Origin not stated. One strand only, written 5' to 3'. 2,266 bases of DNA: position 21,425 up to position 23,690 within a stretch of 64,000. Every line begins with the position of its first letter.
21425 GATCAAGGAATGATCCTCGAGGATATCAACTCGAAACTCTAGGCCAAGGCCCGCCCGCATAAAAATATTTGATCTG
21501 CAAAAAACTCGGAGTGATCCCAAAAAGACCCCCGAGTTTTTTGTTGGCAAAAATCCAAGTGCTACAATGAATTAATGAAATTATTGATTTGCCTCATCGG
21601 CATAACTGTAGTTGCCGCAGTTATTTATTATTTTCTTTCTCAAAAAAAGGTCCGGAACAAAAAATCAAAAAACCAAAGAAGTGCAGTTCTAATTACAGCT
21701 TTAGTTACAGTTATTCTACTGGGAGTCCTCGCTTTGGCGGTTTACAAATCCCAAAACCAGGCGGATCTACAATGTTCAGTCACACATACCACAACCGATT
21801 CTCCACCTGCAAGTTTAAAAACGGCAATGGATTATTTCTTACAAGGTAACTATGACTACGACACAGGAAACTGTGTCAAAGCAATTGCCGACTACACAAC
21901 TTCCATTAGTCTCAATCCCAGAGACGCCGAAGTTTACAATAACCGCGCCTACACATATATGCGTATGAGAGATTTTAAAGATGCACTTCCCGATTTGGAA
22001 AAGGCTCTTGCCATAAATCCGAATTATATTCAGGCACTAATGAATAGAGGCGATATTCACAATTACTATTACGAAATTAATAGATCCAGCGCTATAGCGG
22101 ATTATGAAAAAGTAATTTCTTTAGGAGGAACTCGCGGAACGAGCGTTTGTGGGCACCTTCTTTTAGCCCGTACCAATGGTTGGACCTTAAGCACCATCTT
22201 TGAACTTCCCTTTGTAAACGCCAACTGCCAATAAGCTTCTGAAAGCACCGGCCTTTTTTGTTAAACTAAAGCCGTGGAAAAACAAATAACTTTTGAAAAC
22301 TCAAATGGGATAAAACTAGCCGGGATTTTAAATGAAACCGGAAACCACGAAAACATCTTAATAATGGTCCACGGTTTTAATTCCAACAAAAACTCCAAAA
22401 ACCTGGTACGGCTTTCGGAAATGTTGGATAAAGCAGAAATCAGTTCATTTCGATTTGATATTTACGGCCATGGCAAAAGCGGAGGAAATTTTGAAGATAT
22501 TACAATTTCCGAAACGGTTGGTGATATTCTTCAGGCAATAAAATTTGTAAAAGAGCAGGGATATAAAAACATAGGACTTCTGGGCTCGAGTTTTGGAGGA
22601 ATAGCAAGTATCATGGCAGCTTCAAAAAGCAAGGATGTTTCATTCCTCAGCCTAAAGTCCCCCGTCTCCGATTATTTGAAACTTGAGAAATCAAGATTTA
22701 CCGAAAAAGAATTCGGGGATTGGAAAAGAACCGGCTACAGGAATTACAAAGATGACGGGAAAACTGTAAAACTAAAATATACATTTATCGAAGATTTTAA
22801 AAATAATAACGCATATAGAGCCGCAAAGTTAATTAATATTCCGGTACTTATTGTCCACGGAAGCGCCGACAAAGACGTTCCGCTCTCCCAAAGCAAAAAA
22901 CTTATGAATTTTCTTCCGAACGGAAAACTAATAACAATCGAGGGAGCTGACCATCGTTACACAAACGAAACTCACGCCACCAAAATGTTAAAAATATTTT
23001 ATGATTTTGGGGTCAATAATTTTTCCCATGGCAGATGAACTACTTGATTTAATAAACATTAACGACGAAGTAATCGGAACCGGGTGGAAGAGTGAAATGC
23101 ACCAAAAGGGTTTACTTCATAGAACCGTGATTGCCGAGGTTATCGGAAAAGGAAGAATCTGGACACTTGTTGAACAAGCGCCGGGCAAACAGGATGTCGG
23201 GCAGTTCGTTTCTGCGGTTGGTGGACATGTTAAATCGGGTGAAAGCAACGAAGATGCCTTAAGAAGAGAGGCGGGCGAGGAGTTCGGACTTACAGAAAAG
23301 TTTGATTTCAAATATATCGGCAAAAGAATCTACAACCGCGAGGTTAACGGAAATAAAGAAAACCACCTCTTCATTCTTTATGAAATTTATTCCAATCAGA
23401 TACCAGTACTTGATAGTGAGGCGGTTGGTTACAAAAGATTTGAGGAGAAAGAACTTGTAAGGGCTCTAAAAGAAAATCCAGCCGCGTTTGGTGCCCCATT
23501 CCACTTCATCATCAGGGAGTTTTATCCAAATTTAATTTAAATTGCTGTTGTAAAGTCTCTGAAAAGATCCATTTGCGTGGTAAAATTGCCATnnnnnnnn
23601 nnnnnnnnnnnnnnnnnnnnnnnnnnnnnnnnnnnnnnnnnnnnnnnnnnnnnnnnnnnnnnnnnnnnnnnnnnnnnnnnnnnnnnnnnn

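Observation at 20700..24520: Five-gene plus-strand island wedged between rplO and secY, splitting the universally linked spc-secY junction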

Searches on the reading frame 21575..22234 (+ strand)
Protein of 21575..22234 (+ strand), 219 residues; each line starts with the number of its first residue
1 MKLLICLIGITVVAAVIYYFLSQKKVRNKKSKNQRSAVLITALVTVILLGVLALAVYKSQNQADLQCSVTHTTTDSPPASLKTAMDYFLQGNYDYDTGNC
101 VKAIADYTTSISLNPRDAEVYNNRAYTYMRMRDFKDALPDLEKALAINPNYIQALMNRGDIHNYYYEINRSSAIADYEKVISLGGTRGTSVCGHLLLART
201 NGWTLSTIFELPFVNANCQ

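Call 4: search_protein_families(library=pfam, proteins=[window:21575-22234:+], max_evalue=0.01)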
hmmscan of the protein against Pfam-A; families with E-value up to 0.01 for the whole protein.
window:21575-22234:+ (219 aa): 14 families
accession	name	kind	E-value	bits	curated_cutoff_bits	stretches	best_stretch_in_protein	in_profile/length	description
PF00515.34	TPR_1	-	4.3e-15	55.2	27.8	1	118-151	1-34/34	Tetratricopeptide repeat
PF07719.23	TPR_2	-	5.1e-14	51.6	27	1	118-151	1-34/34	Tetratricopeptide repeat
PF13414.12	TPR_11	-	3.1e-12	46.4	26.8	2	91-131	1-41/42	TPR repeat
PF13431.12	TPR_17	-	9.2e-10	38.5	24.4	1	107-138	2-33/34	Tetratricopeptide repeat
PF13181.12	TPR_8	-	1.1e-09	38.1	25.7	1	118-151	1-34/34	Tetratricopeptide repeat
PF13432.12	TPR_16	-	6.1e-09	36.6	32.7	2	89-151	2-64/65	Tetratricopeptide repeat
PF13371.12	TPR_9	-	3.4e-07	30.6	35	1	101-154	12-65/73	Tetratricopeptide repeat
PF13374.12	TPR_10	-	7.2e-06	26.3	27.5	1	118-147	2-31/42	Tetratricopeptide repeat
PF13424.12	TPR_12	-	2.9e-05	24.6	30.1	1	118-171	3-62/77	Tetratricopeptide repeat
PF13428.12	TPR_14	-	0.00013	22.7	23.5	1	120-160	3-43/44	Tetratricopeptide repeat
PF14559.12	TPR_19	-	0.00019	22.1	25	1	100-157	7-66/68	Tetratricopeptide repeat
PF17158.10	MASE4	-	0.00032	20.6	28.4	1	14-88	88-162/239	Membrane-associated sensor, integral membrane domain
PF13886.12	TM7S3_TM198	-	0.0034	17.5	29.2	1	2-58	20-74/199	TM7S3/TM198-like domain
PF25575.1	TPR_BSK1_C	-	0.0066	16.8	42.2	0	81-155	39-114/118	Serine/threonine-protein kinase BSK1-like, TPR repeats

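Call 5: search_protein_families(library=ncbifam, proteins=[window:21575-22234:+], max_evalue=0.01)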
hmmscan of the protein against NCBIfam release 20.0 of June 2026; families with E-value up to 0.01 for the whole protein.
window:21575-22234:+ (219 aa): 15 families
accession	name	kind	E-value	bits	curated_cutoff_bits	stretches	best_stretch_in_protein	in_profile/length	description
NF008391.2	PRK11189.1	equivalog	1.6e-07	31.1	250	1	88-176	69-155/297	lipoprotein NlpI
TIGR02917.1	PEP_TPR_lipo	equivalog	2.6e-07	28.9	312.2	1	98-181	445-526/899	XrtA/PEP-CTERM system TPR-repeat protein PrsT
NF040959.1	MamA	equivalog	2.7e-07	30.3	200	1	96-156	83-143/204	magnetosome protein MamA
NF047558.1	TPR_END_plus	domain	1.3e-06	28.3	32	1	121-160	2-41/56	TPR end-of-group domain-containing protein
TIGR02521.1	type_IV_pilW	equivalog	3.3e-06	26.8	154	1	125-184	38-95/234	type IV pilus biogenesis/stability protein PilW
NF033920.0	C39_PA2778_fam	equivalog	6e-06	25.8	150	1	83-149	189-255/255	PA2778 family cysteine peptidase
TIGR00990.1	3a0801s09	subfamily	2e-05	23.5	757.25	1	87-160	130-202/615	mitochondrial import receptor subunit TOM70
NF002725.1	PRK02603.1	equivalog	5.1e-05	23.3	143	1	82-171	33-125/173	photosystem I assembly protein Ycf3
NF047507.1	TPR_BatC_Lepto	exception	0.00019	21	175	1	88-157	62-135/214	TPR repeat-containing protein BatC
NF008520.0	PRK11447.1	equivalog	0.00029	18.7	858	1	90-151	275-336/1157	cellulose synthase complex outer membrane protein BcsC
NF008493.0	PRK11404.1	equivalog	0.00045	18.9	806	1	8-113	231-334/483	PTS fructose-like transporter subunit IIBC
NF033762.1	social_mot_Tgl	equivalog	0.00053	19.4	225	1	94-181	41-127/252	social motility TPR repeat lipoprotein Tgl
NF007302.0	PRK09782.1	equivalog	0.001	17.1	1223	1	95-151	590-645/990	phage receptor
NF002337.0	PRK01294.1-5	equivalog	0.0017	17.6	340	1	36-154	4-114/286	lipase secretion chaperone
NF047371.1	FlcA_CTERM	equivalog_domain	0.0029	16.1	300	1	85-159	439-514/646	periplasmic flagellar collar protein FlcA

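Call 80: search_protein_families(library=padloc, proteins=[window:21575-22234:+], max_evalue=0.001)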
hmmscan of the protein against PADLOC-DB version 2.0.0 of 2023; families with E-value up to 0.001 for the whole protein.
window:21575-22234:+ (219 aa): 0 families

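Call 95: find_encoding_contigs(protein=window:21575-22234:+, flank=6000, max_places=10)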
Protein window:21575-22234:+ (219 aa): 23 contigs read that carry it; 10 places shown.
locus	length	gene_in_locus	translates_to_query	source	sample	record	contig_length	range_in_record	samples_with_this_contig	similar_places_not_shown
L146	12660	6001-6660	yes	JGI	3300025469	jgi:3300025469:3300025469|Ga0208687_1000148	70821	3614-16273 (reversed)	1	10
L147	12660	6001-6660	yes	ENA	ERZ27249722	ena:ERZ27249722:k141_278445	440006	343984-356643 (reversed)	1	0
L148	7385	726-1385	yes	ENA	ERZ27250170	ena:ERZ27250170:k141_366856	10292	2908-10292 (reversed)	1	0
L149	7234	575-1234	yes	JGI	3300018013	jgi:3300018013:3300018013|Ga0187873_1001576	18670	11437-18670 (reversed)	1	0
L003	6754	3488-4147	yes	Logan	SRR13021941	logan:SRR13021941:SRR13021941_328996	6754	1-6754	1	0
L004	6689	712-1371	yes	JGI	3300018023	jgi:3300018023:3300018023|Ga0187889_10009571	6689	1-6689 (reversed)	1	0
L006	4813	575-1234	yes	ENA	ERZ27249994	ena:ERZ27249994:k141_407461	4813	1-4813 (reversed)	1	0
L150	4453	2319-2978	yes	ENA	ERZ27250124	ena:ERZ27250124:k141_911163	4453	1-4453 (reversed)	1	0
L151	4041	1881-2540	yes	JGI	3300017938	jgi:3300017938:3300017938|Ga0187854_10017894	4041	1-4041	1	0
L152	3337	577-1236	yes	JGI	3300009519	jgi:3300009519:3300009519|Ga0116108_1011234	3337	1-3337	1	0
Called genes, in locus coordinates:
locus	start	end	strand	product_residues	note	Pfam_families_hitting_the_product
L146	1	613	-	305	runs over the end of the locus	PF01193:RNA_pol_L, PF01000:RNA_pol_A_bac, PF03118:RNA_pol_A_CTD, PF14520:HHH_5 (faint)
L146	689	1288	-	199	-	PF00163:Ribosomal_S4, PF01479:S4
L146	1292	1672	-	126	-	PF00411:Ribosomal_S11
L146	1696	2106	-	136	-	PF00416:Ribosomal_S13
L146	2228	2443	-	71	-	PF01176:eIF-1a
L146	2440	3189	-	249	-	PF00557:Peptidase_M24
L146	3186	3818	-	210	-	PF00406:ADK, PF13207:AAA_17, PF13238:AAA_18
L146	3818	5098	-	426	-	PF00344:SecY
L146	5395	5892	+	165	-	-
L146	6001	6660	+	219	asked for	PF13374:TPR_10 (faint), PF13414:TPR_11 (weak), PF13432:TPR_16 (faint), PF13371:TPR_9 (weak), PF13431:TPR_17 (weak), PF00515:TPR_1, PF07719:TPR_2, PF13181:TPR_8 (weak)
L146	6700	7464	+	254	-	PF02273:Acyl_transf_2 (weak), PF12146:Hydrolase_4, PF20434:BD-FAE (weak), PF00561:Abhydrolase_1 (faint), PF12697:Abhydrolase_6 (weak), PF00326:Peptidase_S9, PF02129:Peptidase_S15 (faint)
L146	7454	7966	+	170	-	PF00293:NUDIX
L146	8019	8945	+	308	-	PF01368:DHH, PF02833:DHHA2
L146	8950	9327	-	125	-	-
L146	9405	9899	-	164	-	PF00333:Ribosomal_S5, PF03719:Ribosomal_S5_C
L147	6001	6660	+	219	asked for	PF13374:TPR_10 (faint), PF13414:TPR_11 (weak), PF13432:TPR_16 (faint), PF13371:TPR_9 (weak), PF13431:TPR_17 (weak), PF00515:TPR_1, PF07719:TPR_2, PF13181:TPR_8 (weak)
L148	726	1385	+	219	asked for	PF13374:TPR_10 (faint), PF13414:TPR_11 (weak), PF13432:TPR_16 (faint), PF13371:TPR_9 (weak), PF13431:TPR_17 (weak), PF00515:TPR_1, PF07719:TPR_2, PF13181:TPR_8 (weak)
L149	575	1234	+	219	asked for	PF13374:TPR_10 (faint), PF13414:TPR_11 (weak), PF13432:TPR_16 (faint), PF13371:TPR_9 (weak), PF13431:TPR_17 (weak), PF00515:TPR_1, PF07719:TPR_2, PF13181:TPR_8 (weak)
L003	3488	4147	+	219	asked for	PF13374:TPR_10 (faint), PF13414:TPR_11 (weak), PF13432:TPR_16 (faint), PF13371:TPR_9 (weak), PF13431:TPR_17 (weak), PF00515:TPR_1, PF07719:TPR_2, PF13181:TPR_8 (weak)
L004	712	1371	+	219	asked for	PF13374:TPR_10 (faint), PF13414:TPR_11 (weak), PF13432:TPR_16 (faint), PF13371:TPR_9 (weak), PF13431:TPR_17 (weak), PF00515:TPR_1, PF07719:TPR_2, PF13181:TPR_8 (weak)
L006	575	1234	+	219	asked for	PF13374:TPR_10 (faint), PF13414:TPR_11 (weak), PF13432:TPR_16 (faint), PF13371:TPR_9 (weak), PF13431:TPR_17 (weak), PF00515:TPR_1, PF07719:TPR_2, PF13181:TPR_8 (weak)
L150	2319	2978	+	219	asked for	PF13374:TPR_10 (faint), PF13414:TPR_11 (weak), PF13432:TPR_16 (faint), PF13371:TPR_9 (weak), PF13431:TPR_17 (weak), PF00515:TPR_1, PF07719:TPR_2, PF13181:TPR_8 (weak)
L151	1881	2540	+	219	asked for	PF13374:TPR_10 (faint), PF13414:TPR_11 (weak), PF13432:TPR_16 (faint), PF13371:TPR_9 (weak), PF13431:TPR_17 (weak), PF00515:TPR_1, PF07719:TPR_2, PF13181:TPR_8 (weak)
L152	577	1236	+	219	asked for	PF13374:TPR_10 (faint), PF13414:TPR_11 (weak), PF13432:TPR_16 (faint), PF13371:TPR_9 (weak), PF13431:TPR_17 (weak), PF00515:TPR_1, PF07719:TPR_2, PF13181:TPR_8 (weak)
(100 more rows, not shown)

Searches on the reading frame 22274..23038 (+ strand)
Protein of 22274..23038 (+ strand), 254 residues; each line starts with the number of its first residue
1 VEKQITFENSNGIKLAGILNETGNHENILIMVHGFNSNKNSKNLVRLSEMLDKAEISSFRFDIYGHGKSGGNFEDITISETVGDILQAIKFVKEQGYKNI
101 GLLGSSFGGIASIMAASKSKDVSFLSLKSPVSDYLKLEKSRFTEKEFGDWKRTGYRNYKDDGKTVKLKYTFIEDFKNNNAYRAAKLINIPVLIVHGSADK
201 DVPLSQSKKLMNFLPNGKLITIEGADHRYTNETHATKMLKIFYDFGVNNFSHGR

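Call 4: search_protein_families(library=pfam, proteins=[window:22274-23038:+], max_evalue=0.01)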
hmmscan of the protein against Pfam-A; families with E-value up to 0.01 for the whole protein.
window:22274-23038:+ (254 aa): 14 families
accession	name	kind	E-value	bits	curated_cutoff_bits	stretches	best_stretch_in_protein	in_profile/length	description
PF12146.15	Hydrolase_4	-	4.6e-18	65.8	27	2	24-131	2-110/239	Serine aminopeptidase, S33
PF00326.27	Peptidase_S9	-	3.5e-13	50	22.6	1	65-251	24-211/213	Prolyl oligopeptidase family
PF00561.26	Abhydrolase_1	-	2.8e-10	40.7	25.8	2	28-120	2-91/245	alpha/beta hydrolase fold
PF20434.5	BD-FAE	-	7.3e-08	32.6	26.8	1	50-212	39-213/215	BD-FAE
PF12697.13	Abhydrolase_6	-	3.7e-07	31.5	26.3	1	29-233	1-209/217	Alpha/beta hydrolase family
PF02129.25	Peptidase_S15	-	5.8e-07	29.9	23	1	62-136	58-134/262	X-Pro dipeptidyl-peptidase (S15 family)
PF02273.21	Acyl_transf_2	-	8e-06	25.7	20.3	1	20-125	24-127/294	Acyl transferase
PF20408.4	Abhydrolase_11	-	3.7e-05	24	27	0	27-142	3-120/193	Alpha/beta hydrolase domain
PF03959.19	FSH1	-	5.5e-05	23.4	21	1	100-224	103-197/211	Serine hydrolase (FSH1)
PF03583.20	LIP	-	0.00016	21.5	23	0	168-217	195-244/286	Secretory lipase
PF08386.16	Abhydrolase_4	-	0.00017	22.1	21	1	188-231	34-77/103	TAP-like protein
PF05728.18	UPF0227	-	0.00057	20.3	21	0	29-239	2-182/187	Uncharacterised protein family (UPF0227)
PF05057.20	DUF676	-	0.0012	18.9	20.3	1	25-121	4-101/217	Putative serine esterase (DUF676)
PF01738.24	DLH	-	0.0032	17.5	21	0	181-234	136-193/217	Dienelactone hydrolase family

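Call 5: search_protein_families(library=ncbifam, proteins=[window:22274-23038:+], max_evalue=0.01)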
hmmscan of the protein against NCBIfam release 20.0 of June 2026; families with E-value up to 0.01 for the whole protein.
window:22274-23038:+ (254 aa): 31 families (the best 25 are shown)
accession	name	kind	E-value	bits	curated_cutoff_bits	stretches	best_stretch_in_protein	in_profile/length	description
NF047920.1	lactonase_UilS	equivalog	4.9e-14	52.7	400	1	8-125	6-125/285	UilS family quorum-quenching N-acyl-homoserine lactonase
NF011457.0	PRK14875.1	equivalog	4.7e-12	45.6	307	1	23-131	128-232/372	acetoin dehydrogenase dihydrolipoyllysine-residue acetyltransferase subunit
NF051488.1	bifunc_PcaDC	exception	2.5e-10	40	390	2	183-234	188-239/375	bifunctional 3-oxoadipate enol-lactonase/4-carboxymuconolactone decarboxylase PcaDC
TIGR02427.1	protocat_pcaD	equivalog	6.7e-10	38.8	255.85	2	181-233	186-238/251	3-oxoadipate enol-lactonase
NF052610.1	macro_16_ester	equivalog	2.6e-09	36.8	420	1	181-232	216-267/281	alpha/beta fold macrolide esterase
NF041096.1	esterase_EstD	equivalog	8.8e-09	34.9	600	1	71-211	212-366/421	esterase EstD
TIGR03695.1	menH_SHCHC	equivalog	1.9e-08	34.1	208.55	1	26-129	2-103/252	2-succinyl-6-hydroxy-2,4-cyclohexadiene-1-carboxylate synthase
NF041759.1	mac_hydro_EstT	equivalog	2.3e-08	33.6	450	1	180-232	212-264/278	macrolide hydrolase EstT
NF050089.1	i_nPHAscl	equivalog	3.6e-08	32.8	300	1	21-129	13-116/288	intracellular short-chain-length polyhydroxyalkanoate depolymerase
NF053684.1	esterase_mleBCA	exception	4.1e-08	32.7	570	1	179-231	214-267/281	BCA family alpha/beta fold macrolide esterase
NF058580.1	lipase_V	equivalog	6.4e-08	32.5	300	1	19-227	19-220/230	EstV family lipase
TIGR01738.1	bioH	equivalog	1.5e-07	31.3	206.95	1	180-245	180-244/245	pimeloyl-ACP methyl ester esterase BioH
TIGR03101.1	hydr2_PEP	hypoth_equivalog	2.3e-07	30.6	202.75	1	25-131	24-133/266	hydrolase 2, exosortase A system-associated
NF045948.1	ProImpepThrmp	equivalog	3.4e-07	30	500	1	6-121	5-118/291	proline iminopeptidase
TIGR03100.1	hydr1_PEP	hypoth_equivalog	4.1e-07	29.6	168.45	1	2-130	2-132/274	hydrolase 1, exosortase A system-associated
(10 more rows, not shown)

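Call 80: search_protein_families(library=padloc, proteins=[window:22274-23038:+], max_evalue=0.001)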
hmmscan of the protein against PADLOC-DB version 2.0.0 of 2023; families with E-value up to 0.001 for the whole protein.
window:22274-23038:+ (254 aa): 0 families

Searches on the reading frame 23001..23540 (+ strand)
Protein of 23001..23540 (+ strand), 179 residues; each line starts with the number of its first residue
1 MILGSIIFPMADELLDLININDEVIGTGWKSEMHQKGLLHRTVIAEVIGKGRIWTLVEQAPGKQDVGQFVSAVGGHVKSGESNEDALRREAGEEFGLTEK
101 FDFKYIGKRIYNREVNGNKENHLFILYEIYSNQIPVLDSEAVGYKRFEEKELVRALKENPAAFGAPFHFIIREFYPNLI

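Call 4: search_protein_families(library=pfam, proteins=[window:23001-23540:+], max_evalue=0.01)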
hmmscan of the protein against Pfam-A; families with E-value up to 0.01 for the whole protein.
window:23001-23540:+ (179 aa): 1 family
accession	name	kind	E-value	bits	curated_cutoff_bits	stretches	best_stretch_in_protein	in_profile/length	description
PF00293.34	NUDIX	-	9.4e-10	39.1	21.1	1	48-157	11-122/134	NUDIX domain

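Call 5: search_protein_families(library=ncbifam, proteins=[window:23001-23540:+], max_evalue=0.01)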
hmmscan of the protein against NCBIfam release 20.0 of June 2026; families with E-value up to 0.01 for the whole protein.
window:23001-23540:+ (179 aa): 10 families
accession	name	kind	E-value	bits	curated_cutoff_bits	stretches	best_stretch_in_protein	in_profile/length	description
NF011922.0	PRK15393.1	equivalog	1.5e-08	34.5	152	1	12-108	10-106/182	NUDIX hydrolase YfcD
NF002995.0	PRK03759.1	equivalog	1.8e-08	34.2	127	1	11-164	5-162/185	isopentenyl-diphosphate Delta-isomerase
TIGR02150.1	IPP_isom_1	equivalog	2.7e-05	24.1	105.8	1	17-166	3-153/159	isopentenyl-diphosphate delta-isomerase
NF007834.0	PRK10546.1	equivalog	0.00011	22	156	1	43-108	6-69/135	pyrimidine (deoxy)nucleoside triphosphate diphosphatase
NF006530.0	PRK08999.1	equivalog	0.00011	21.4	245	1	43-100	8-65/315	Nudix family hydrolase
NF012016.0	PRK15472.1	equivalog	0.00064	19.4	95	1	40-98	3-65/141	nucleoside triphosphatase NudI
TIGR00586.1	mutt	equivalog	0.00076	19.5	97.9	1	56-100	20-64/129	8-oxo-dGTP diphosphatase MutT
TIGR02705.1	nudix_YtkD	equivalog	0.0038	16.8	154.4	1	74-148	51-116/156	RNA deprotection pyrophosphohydrolase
NF001299.0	PRK00241.1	equivalog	0.004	16.7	158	1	69-107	160-197/263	NAD(+) diphosphatase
NF008044.0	PRK10776.1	equivalog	0.0089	15.9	148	0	60-100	23-63/130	8-oxo-dGTP diphosphatase MutT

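Call 80: search_protein_families(library=padloc, proteins=[window:23001-23540:+], max_evalue=0.001)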
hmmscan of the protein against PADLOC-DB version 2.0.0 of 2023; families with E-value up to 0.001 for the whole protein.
window:23001-23540:+ (179 aa): 1 family
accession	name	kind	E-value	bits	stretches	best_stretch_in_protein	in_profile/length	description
PDLC04899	PDC-S07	-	3.4e-05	21.5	1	42-101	8-66/135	-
